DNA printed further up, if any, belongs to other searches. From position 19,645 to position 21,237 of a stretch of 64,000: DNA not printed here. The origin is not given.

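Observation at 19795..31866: Metal signature around the NRPS genes: a HupE/UreJ gene leads the synthetase operon, and a His-rich protein and TonB receptor lie downstream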

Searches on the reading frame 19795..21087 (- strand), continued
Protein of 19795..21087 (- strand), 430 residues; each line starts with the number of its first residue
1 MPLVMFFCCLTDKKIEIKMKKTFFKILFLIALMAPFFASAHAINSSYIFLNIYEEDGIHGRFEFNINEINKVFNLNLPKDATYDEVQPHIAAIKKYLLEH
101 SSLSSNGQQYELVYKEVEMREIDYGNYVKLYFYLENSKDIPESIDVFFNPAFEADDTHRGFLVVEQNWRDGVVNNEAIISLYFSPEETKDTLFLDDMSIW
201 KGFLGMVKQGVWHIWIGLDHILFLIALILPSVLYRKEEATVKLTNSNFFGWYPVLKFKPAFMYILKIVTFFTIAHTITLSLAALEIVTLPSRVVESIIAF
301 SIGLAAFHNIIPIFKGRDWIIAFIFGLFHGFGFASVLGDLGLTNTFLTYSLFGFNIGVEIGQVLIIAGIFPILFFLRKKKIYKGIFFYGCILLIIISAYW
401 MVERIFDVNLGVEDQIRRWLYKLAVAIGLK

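Call 71: search_protein_families(library=pfam, proteins=[L062:6706-7917:+, L067:6643-7926:+, L073:6712-7944:+, L070:5487-6653:+, L054:6272-7441:+, L057:5448-7418:+, L057:9119-9967:+, L092:8555-9160:+, L092:4842-6839:+, L092:6905-7384:+], max_evalue=0.001)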
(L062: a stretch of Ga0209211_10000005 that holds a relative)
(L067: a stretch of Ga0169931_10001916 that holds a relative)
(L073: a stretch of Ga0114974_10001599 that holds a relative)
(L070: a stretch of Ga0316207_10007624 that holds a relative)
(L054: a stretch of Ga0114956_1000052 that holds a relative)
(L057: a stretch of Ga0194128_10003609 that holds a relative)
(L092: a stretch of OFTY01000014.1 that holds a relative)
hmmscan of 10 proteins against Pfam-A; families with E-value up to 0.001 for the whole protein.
L062:6706-7917:+ (404 aa): 4 families
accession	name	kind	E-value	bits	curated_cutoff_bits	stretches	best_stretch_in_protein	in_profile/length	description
PF00515.34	TPR_1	-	1.8e-08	34.3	27.8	0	121-153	2-34/34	Tetratricopeptide repeat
PF07719.23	TPR_2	-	5.6e-06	26.5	27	1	227-254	4-31/34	Tetratricopeptide repeat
PF13414.12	TPR_11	-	0.00015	21.8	26.8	0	136-164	10-38/42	TPR repeat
PF13432.12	TPR_16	-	0.00074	20.4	32.7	1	126-184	3-61/65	Tetratricopeptide repeat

L067:6643-7926:+ (428 aa): 4 families
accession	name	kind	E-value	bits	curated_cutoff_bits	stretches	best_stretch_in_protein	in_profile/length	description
PF00515.34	TPR_1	-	3.4e-06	27.1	27.8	0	134-167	1-34/34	Tetratricopeptide repeat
PF07719.23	TPR_2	-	2.3e-05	24.6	27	0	134-167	1-34/34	Tetratricopeptide repeat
PF13414.12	TPR_11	-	0.00014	22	26.8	0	149-177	9-37/42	TPR repeat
PF13432.12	TPR_16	-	0.00071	20.4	32.7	1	139-198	2-61/65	Tetratricopeptide repeat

L073:6712-7944:+ (411 aa): 2 families
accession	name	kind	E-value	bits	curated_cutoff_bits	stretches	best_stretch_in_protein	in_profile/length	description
PF00515.34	TPR_1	-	0.00016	21.8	27.8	0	121-151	4-34/34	Tetratricopeptide repeat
PF13414.12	TPR_11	-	0.00054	20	26.8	0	134-162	10-38/42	TPR repeat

L070:5487-6653:+ (389 aa): 16 families
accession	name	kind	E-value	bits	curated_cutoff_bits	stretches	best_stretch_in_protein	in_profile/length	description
PF13424.12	TPR_12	-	2.4e-11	44.1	30.1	1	173-234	8-72/77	Tetratricopeptide repeat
PF14559.12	TPR_19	-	1.8e-10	41.4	25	1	115-155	5-45/68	Tetratricopeptide repeat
PF07719.23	TPR_2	-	4.4e-09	36.2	27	0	212-239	6-33/34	Tetratricopeptide repeat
PF25064.1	ARM_TT21_5th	-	3.3e-08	34.3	27.8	0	209-264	3-58/117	TT21 fifth ARM repeats domain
PF17874.7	TPR_MalT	-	1.3e-07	31.6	45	1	140-258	6-139/336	MalT-like TPR region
PF00515.34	TPR_1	-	1.3e-06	28.4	27.8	0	212-239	6-33/34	Tetratricopeptide repeat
PF23914.1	TPR_CcmH_CycH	-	3.6e-06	27.3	42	0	113-159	99-145/158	Cytochrome c-type biogenesis protein H TPR domain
PF13429.12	TPR_15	-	5.2e-06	26.5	26.2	0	135-255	146-262/280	Tetratricopeptide repeat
PF13428.12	TPR_14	-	7.1e-06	26.7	23.5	0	104-143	4-43/44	Tetratricopeptide repeat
PF13432.12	TPR_16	-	1.7e-05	25.6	32.7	0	108-155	4-51/65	Tetratricopeptide repeat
PF13431.12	TPR_17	-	7.2e-05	23.2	24.4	0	50-75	3-28/34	Tetratricopeptide repeat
PF12895.13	ANAPC3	-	0.00011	22.8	27.2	0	86-157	8-78/82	Anaphase-promoting complex, cyclosome, subunit 3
PF13181.12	TPR_8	-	0.00016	22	25.7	0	211-237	5-31/34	Tetratricopeptide repeat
PF25058.1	ARM_TT21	-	0.00025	21.5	27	0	106-160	62-119/155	Tetratricopeptide repeat protein 21 ARM repeat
PF13176.12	TPR_7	-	0.0008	19.8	27.9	0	209-234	1-26/36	Tetratricopeptide repeat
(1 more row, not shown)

L054:6272-7441:+ (390 aa): 4 families
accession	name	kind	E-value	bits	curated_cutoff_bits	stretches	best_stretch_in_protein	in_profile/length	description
PF00441.29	Acyl-CoA_dh_1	-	7.9e-25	88.2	22.4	1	235-383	1-149/150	Acyl-CoA dehydrogenase, C-terminal domain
PF02770.24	Acyl-CoA_dh_M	-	8.6e-22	77.6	33.3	1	127-223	1-97/97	Acyl-CoA dehydrogenase, middle domain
PF02771.21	Acyl-CoA_dh_N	-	1.5e-13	51.5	22.9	1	16-122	7-112/113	Acyl-CoA dehydrogenase, N-terminal domain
PF08028.16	Acyl-CoA_dh_2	-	1.1e-08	35.9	22.7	1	254-361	5-122/134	Acyl-CoA dehydrogenase, C-terminal domain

L057:5448-7418:+ (657 aa): 0 families

L057:9119-9967:+ (283 aa): 2 families
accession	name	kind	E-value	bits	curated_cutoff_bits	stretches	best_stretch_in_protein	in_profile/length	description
PF07596.16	SBP_bac_10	-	1e-09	39.3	23.3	1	59-150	2-104/268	Protein of unknown function (DUF1559)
PF07963.17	N_methyl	-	7.1e-07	29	21.2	1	31-54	4-27/27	Prokaryotic N-terminal methylation motif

L092:8555-9160:+ (202 aa): 0 families

L092:4842-6839:+ (666 aa): 4 families
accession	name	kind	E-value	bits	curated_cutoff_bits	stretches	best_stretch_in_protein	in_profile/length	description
PF14293.11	YWFCY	-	3.7e-46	157.1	24.4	1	5-147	1-144/144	YWFCY protein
PF02534.20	T4SS-DNA_transf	-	7.2e-15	55.2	20.1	1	162-557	13-411/468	Type IV secretory system Conjugative DNA transfer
PF12696.13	TraG-D_C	-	8.5e-15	55.2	22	1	459-570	4-125/126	TraM recognition site of TraD and TraG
PF10412.15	TrwB_AAD_bind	-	5e-09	36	20.5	1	432-551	222-344/387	Type IV secretion-system coupling protein DNA-binding domain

L092:6905-7384:+ (160 aa): 0 families

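Call 78: find_encoding_contigs(protein=P0002, flank=10000, max_places=1)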
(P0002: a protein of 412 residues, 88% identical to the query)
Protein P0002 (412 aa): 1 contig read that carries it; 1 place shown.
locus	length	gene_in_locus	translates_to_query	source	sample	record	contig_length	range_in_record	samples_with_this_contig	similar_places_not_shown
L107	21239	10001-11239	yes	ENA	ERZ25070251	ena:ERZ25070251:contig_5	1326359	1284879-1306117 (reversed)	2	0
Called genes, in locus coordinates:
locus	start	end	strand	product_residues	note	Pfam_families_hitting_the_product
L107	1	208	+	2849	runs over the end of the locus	PF13415:Beta-prop_FBX42, PF24681:Kelch_KLHDC2_KLHL20_DRC7, PF24981:Beta-prop_ATRN-LZTR1, PF24681:Kelch_KLHDC2_KLHL20_DRC7, PF13415:Beta-prop_FBX42, PF18998:Flg_new_2, PF18998:Flg_new_2, PF00801:PKD, +16 more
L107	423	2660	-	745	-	PF13620:CarboxypepD_reg (weak), PF13715:CarbopepD_reg_2, PF07715:Plug, PF00593:TonB_dep_Rec_b-barrel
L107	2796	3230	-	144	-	-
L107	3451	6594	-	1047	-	PF00668:Condensation, PF00501:AMP-binding, PF13193:AMP-binding_C (weak), PF00550:PP-binding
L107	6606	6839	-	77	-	PF00550:PP-binding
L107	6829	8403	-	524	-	PF00501:AMP-binding, PF13193:AMP-binding_C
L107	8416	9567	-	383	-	PF02771:Acyl-CoA_dh_N, PF02770:Acyl-CoA_dh_M, PF00441:Acyl-CoA_dh_1, PF08028:Acyl-CoA_dh_2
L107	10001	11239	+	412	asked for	PF13795:HupE_UreJ_2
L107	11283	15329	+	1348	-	PF00668:Condensation, PF00501:AMP-binding, PF00550:PP-binding, PF00975:Thioesterase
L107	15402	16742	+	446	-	PF04101:Glyco_tran_28_C (weak), PF00201:UDPGT, PF06722:EryCIII-like_C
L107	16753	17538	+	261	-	PF22624:AASDHPPT_N, PF01648:ACPS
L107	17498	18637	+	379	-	-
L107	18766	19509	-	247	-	PF19567:CpsB_CapC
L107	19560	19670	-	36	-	-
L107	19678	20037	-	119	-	PF01381:HTH_3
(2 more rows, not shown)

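Call 94: search_protein_representatives(protein=window:19795-21036:-)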
Query: 413 residues. Proteins with E-value up to 0.001 (for the whole library): 11893; up to 1e-10: 7568; up to 1e-30: 1015. The best 150 are listed.
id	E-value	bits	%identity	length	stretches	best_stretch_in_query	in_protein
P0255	5.8e-133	460.3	54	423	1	3-412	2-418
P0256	3.7e-115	401.7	51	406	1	9-393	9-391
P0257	9.6e-107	374.0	48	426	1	13-412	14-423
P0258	6.1e-100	351.6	53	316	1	2-310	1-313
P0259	6.6e-99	348.2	49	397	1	8-393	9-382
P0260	6.2e-97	341.7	46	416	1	12-402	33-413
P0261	2.1e-93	330.1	42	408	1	3-394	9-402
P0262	1.1e-92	327.7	45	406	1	6-403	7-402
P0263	1.2e-92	327.6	45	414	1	4-394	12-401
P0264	4.7e-92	325.6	46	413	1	21-396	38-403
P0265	9.3e-91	321.3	44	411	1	20-391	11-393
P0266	3.7e-90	319.4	44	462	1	9-398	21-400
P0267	2.7e-89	316.5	43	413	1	10-395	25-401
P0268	2.7e-86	306.6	43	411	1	2-391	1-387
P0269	1.9e-84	300.6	43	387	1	14-393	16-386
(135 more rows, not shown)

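Call 96: search_protein_families(library=pfam, proteins=[L043:487-1785:+, L043:1941-3062:+, L043:5145-6155:+, L031:6181-7968:+, L041:6161-7909:+], max_evalue=0.001)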
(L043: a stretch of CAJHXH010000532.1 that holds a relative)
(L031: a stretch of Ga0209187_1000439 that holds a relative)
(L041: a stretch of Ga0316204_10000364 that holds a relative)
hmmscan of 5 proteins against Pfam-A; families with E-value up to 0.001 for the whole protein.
L043:487-1785:+ (433 aa): 3 families
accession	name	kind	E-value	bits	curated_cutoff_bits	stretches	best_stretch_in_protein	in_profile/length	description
PF00198.28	2-oxoacid_dh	-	8.8e-64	215.5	23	1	212-426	5-226/232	2-oxoacid dehydrogenases acyltransferase (catalytic domain)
PF00364.28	Biotin_lipoyl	-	8.5e-18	64.4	22.1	1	10-82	2-73/73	Biotin-requiring enzyme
PF02817.22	E3_binding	-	1.3e-15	57.7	23.7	1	136-170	2-36/36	e3 binding domain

L043:1941-3062:+ (374 aa): 12 families
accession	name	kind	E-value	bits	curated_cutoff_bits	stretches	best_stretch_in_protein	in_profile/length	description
PF01494.25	FAD_binding_3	-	1.6e-14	54.4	22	1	2-163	2-177/349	FAD binding domain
PF01266.30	DAO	-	4.9e-14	53.1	27.9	1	3-36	1-34/353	FAD dependent oxidoreductase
PF03486.20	HI0933_like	-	2.4e-09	37.4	50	1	3-37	2-36/244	HI0933-like protein Rossmann domain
PF13738.12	Pyr_redox_3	-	2.4e-08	34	30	1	5-35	1-32/305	Pyridine nucleotide-disulphide oxidoreductase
PF04820.20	Trp_halogenase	-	4.2e-07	29.6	21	0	90-310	155-376/458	Tryptophan halogenase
PF13450.12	NAD_binding_8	-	9.1e-07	29.5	21.9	1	6-33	1-28/68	NAD(P)-binding Rossmann-like domain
PF07992.20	Pyr_redox_2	-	1.2e-06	28.6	26.1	1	2-156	1-119/291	Pyridine nucleotide-disulphide oxidoreductase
PF00890.30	FAD_binding_2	-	7.9e-06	25.8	20.4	1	3-34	1-32/414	FAD binding domain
PF05834.18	Lycopene_cycl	-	8.3e-05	22.3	23.4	1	3-151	1-147/380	Lycopene cyclase protein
PF12831.13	FAD_oxidored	-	0.00022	21.1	27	1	3-34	1-32/416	FAD dependent oxidoreductase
PF01946.23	Thi4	-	0.00062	19.5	26.2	0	3-33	19-50/235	Thi4 family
PF01134.28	GIDA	-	0.00064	19.3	22.1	1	3-30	1-28/391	Glucose inhibited division protein A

L043:5145-6155:+ (337 aa): 1 family
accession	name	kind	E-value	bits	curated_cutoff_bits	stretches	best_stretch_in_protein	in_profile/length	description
PF05028.20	PARG_cat_C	-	1.7e-10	41.3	26.3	1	205-297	114-204/207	Poly (ADP-ribose) glycohydrolase (PARG), Macro domain fold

L031:6181-7968:+ (596 aa): 4 families
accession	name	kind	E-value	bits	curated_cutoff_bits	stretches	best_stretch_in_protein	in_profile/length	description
PF00005.33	ABC_tran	-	1e-30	107.6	25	1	375-526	2-137/137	ABC transporter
PF00664.28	ABC_membrane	-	2.3e-12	47.6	28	1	71-280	40-248/274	ABC transporter transmembrane region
PF02463.25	SMC_N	-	5.1e-06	26.5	40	1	478-566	135-209/220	RecF/RecN/SMC N terminal domain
PF13555.12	AAA_29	-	9.7e-05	22.5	27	1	378-412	16-50/61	P-loop containing region of AAA domain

L041:6161-7909:+ (583 aa): 4 families
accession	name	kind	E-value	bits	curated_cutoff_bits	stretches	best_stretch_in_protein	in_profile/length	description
PF00005.33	ABC_tran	-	7.1e-33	114.5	25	1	355-507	1-137/137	ABC transporter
PF00664.28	ABC_membrane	-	6.3e-22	79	28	1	34-262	16-245/274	ABC transporter transmembrane region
PF02463.25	SMC_N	-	3.3e-09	36.9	40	1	369-547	28-209/220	RecF/RecN/SMC N terminal domain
PF13555.12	AAA_29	-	6.4e-05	23.1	27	1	360-393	17-50/61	P-loop containing region of AAA domain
